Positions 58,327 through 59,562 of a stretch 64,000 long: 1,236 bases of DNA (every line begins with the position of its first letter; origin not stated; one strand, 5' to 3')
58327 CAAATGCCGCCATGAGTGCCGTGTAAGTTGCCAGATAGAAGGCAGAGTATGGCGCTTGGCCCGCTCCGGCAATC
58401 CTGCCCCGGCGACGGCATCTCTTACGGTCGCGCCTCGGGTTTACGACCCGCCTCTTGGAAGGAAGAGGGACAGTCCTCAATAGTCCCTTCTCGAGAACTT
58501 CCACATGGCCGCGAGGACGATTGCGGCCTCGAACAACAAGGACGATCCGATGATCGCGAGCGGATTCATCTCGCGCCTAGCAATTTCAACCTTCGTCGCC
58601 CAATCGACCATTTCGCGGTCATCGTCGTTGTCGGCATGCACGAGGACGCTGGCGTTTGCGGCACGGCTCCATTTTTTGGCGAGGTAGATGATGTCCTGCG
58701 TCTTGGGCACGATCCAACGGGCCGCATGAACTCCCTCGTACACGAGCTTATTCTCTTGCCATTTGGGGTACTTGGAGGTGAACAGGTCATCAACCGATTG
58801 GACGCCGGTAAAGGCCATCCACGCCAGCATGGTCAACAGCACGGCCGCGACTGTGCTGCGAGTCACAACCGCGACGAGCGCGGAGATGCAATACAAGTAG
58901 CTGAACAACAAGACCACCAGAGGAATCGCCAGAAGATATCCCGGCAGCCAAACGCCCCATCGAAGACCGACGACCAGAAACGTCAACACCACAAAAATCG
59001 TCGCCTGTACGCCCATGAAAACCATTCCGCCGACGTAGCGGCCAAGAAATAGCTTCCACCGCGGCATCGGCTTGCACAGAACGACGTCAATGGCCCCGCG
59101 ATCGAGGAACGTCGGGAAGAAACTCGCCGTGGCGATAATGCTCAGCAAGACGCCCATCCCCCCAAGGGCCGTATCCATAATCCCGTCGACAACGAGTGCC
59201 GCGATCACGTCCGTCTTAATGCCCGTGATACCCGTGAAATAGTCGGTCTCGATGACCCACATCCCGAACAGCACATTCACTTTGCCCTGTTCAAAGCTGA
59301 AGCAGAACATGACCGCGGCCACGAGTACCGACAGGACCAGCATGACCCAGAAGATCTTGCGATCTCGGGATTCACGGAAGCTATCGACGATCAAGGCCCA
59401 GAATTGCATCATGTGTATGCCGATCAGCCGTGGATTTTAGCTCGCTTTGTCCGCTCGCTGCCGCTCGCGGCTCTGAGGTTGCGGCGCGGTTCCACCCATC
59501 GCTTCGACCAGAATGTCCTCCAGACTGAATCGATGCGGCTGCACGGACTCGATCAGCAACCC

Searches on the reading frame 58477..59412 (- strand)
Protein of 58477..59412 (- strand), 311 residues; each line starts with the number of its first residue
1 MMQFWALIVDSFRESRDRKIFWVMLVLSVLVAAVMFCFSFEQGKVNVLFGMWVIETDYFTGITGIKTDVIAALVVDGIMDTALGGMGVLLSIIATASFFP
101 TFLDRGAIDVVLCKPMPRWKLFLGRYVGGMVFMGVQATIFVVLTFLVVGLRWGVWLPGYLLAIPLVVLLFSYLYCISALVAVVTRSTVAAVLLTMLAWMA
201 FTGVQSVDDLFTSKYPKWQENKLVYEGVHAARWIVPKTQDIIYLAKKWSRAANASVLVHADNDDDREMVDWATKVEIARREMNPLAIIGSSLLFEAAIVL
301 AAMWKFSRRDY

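Call 90: search_protein_families(library=pfam, proteins=[window:58477-59412:-], max_evalue=0.001)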
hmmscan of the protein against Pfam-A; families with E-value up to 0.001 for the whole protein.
window:58477-59412:- (311 aa): 2 families
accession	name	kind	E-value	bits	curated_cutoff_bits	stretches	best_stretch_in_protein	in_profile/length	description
PF01061.29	ABC2_membrane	-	1.3e-07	31.8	26.9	1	3-204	2-179/211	ABC-2 type transporter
PF12679.13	ABC2_membrane_2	-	8.4e-07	29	27.2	1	5-203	1-197/283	ABC-2 family transporter protein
